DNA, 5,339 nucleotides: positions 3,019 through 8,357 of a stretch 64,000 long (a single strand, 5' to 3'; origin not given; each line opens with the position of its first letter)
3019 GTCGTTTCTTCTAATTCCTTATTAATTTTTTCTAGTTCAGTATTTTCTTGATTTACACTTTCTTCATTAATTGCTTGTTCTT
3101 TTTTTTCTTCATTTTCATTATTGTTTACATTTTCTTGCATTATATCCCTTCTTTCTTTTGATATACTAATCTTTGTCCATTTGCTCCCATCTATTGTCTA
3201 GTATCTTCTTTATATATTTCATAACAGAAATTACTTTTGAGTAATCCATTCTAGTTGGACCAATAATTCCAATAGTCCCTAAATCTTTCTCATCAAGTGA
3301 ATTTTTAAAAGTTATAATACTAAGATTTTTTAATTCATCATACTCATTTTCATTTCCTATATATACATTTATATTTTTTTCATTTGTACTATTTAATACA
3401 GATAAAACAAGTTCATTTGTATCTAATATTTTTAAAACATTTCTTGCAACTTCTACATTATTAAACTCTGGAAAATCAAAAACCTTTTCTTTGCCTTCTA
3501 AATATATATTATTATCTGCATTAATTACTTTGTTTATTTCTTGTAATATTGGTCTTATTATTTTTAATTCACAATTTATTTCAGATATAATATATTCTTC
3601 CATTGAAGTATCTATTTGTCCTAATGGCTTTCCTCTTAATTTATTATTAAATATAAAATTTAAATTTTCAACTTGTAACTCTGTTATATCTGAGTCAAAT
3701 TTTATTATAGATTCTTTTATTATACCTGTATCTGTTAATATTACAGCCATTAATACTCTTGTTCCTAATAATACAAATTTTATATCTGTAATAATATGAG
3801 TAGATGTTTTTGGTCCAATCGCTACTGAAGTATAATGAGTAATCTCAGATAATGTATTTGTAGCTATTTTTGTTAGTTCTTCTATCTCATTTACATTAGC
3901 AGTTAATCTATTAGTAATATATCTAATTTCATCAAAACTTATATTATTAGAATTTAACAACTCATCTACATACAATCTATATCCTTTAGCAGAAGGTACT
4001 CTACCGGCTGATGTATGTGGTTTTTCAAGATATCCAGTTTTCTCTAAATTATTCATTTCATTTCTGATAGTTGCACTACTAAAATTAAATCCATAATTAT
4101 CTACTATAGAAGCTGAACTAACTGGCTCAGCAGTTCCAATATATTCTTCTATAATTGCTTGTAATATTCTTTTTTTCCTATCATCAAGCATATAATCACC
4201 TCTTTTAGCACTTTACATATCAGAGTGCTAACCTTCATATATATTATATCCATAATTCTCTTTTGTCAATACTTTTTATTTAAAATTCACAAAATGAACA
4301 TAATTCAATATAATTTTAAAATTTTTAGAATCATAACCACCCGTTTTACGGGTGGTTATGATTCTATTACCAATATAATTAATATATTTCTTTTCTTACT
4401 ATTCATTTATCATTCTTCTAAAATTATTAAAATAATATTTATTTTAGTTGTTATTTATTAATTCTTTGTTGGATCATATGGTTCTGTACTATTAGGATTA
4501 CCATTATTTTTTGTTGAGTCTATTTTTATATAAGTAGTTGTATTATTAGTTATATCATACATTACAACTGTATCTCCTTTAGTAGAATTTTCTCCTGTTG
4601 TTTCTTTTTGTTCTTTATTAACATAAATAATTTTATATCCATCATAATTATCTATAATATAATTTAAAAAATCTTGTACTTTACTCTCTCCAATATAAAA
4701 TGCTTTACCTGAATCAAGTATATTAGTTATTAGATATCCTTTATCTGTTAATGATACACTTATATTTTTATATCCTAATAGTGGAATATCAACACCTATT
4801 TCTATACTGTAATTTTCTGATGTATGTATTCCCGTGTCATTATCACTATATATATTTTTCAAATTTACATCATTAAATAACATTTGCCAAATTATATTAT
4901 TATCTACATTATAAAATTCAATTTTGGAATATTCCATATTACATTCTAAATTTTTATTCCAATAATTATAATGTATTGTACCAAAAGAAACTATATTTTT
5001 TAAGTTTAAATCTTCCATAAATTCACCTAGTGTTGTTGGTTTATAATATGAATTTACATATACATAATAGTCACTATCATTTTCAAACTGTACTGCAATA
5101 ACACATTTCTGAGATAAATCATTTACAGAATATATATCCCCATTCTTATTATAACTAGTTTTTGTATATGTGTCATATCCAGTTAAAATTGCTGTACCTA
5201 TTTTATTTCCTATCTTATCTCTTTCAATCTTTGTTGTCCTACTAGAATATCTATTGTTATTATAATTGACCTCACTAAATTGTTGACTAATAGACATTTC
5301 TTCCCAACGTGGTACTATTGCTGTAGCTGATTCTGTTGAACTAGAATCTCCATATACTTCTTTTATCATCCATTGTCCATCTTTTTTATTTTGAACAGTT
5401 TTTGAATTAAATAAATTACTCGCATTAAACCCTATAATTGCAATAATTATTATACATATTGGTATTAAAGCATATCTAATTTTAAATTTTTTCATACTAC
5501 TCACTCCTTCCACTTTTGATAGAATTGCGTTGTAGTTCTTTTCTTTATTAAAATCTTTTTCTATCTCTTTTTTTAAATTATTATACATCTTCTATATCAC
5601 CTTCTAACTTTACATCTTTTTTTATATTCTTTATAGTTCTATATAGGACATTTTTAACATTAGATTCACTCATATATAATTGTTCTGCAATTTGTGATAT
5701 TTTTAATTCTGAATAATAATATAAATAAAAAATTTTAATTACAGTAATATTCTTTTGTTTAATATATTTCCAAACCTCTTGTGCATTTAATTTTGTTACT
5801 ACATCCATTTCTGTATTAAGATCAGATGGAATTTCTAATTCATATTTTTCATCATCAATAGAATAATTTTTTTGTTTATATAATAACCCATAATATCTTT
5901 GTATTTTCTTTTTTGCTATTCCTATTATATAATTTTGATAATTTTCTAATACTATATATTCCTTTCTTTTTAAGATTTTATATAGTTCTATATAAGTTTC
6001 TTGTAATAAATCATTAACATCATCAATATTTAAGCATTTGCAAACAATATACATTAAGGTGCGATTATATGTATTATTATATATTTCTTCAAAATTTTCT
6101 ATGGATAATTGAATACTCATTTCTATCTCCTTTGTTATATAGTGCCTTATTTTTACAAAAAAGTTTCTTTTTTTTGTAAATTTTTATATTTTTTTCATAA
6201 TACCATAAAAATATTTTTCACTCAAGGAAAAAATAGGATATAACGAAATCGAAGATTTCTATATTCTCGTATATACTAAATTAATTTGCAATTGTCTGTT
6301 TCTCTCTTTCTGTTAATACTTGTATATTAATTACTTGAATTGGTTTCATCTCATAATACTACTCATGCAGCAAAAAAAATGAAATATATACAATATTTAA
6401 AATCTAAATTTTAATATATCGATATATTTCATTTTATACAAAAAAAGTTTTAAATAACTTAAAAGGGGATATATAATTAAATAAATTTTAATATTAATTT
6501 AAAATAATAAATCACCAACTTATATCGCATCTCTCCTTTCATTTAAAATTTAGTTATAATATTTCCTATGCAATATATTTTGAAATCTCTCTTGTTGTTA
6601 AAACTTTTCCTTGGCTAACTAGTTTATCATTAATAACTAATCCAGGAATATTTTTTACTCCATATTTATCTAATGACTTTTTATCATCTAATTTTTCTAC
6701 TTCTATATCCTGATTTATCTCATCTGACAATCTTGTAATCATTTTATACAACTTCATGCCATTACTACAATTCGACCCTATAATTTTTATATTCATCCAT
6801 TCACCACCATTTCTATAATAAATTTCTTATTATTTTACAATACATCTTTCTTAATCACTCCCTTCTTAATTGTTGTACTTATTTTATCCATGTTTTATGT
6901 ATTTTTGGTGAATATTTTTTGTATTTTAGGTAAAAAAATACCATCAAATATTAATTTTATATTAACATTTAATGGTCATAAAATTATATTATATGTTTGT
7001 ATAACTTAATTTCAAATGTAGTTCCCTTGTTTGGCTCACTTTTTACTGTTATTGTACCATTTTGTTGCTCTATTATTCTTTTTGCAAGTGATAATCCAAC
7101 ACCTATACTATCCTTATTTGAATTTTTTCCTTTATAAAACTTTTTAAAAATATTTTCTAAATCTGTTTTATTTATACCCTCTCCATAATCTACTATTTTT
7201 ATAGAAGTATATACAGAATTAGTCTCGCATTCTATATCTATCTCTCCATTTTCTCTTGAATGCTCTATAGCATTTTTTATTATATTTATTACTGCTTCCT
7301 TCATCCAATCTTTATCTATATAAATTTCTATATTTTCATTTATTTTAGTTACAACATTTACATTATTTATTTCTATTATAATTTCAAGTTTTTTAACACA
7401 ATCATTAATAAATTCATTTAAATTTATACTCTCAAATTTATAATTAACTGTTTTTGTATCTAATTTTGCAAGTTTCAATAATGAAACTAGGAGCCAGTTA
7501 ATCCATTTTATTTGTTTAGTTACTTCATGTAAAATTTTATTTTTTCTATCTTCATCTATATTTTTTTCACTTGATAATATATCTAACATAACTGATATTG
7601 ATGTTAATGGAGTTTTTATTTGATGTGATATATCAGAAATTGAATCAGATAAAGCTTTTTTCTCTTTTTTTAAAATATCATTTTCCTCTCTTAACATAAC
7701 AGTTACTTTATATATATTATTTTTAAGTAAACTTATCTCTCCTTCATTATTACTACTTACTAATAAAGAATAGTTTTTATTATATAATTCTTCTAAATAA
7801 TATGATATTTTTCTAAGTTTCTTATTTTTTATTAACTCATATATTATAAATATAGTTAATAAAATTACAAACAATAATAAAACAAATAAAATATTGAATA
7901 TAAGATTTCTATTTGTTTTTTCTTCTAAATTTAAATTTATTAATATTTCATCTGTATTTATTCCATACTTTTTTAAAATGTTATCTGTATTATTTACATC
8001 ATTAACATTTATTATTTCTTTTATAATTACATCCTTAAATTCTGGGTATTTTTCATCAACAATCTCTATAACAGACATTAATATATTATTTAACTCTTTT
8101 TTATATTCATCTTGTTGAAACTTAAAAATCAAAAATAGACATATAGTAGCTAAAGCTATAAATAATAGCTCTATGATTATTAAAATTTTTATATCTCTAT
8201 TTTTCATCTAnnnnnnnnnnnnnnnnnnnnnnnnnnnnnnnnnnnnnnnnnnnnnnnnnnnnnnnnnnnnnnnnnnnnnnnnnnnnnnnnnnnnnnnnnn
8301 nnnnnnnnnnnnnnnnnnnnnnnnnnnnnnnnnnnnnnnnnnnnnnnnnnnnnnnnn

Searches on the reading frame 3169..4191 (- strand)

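Call 62: search_protein_families(library=pfam, proteins=[window:3169-4191:-], max_evalue=0.00001)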
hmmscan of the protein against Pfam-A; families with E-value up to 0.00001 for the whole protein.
window:3169-4191:- (341 aa): 1 family
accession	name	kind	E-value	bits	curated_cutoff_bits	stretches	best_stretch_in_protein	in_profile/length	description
PF01628.27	HrcA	-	3.9e-54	184.3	22.2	1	105-321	2-215/215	HrcA protein C terminal domain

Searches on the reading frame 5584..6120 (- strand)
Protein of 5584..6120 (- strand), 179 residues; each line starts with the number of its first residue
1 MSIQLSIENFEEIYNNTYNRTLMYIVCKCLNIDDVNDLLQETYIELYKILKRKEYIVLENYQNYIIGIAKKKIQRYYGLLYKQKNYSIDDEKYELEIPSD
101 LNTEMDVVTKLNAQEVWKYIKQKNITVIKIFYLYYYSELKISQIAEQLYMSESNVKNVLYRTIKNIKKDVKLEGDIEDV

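Call 62: search_protein_families(library=pfam, proteins=[window:5584-6120:-], max_evalue=0.00001)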
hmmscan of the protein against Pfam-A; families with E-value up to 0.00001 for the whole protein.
window:5584-6120:- (179 aa): 1 family
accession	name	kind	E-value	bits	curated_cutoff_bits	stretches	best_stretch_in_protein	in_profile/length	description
PF08281.18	Sigma70_r4_2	-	1.8e-06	27.9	25.7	1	129-164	17-52/54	Sigma-70, region 4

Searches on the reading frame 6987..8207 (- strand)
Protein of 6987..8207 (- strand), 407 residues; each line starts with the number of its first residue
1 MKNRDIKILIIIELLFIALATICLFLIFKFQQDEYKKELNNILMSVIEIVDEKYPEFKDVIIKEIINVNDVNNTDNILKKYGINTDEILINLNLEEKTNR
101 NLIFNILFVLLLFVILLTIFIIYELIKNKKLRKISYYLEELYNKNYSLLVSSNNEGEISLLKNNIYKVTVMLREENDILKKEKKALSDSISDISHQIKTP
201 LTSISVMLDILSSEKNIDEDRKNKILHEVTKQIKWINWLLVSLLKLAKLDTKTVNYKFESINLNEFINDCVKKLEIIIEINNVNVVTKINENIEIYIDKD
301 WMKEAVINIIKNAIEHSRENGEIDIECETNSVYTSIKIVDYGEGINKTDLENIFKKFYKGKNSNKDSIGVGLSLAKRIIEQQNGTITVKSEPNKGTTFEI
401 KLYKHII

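Call 62: search_protein_families(library=pfam, proteins=[window:6987-8207:-], max_evalue=0.00001)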
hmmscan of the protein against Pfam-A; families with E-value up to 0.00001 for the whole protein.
window:6987-8207:- (407 aa): 3 families
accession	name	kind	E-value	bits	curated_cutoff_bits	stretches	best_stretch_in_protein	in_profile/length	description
PF02518.31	HATPase_c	-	9.8e-24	84.4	26.4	1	298-402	2-107/111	Histidine kinase-, DNA gyrase B-, and HSP90-like ATPase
PF00512.31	HisKA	-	8.1e-10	39.1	26.9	1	186-251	2-65/66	His Kinase A (phospho-acceptor) domain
PF13589.12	HATPase_c_3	-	2.6e-07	31.2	25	1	302-398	3-103/137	Histidine kinase-, DNA gyrase B-, and HSP90-like ATPase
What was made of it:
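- On Phosphorylatable two-component response regulator: The nearest kinase, at 6984-8207, is paired with an OmpR-type regulator (call 62).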
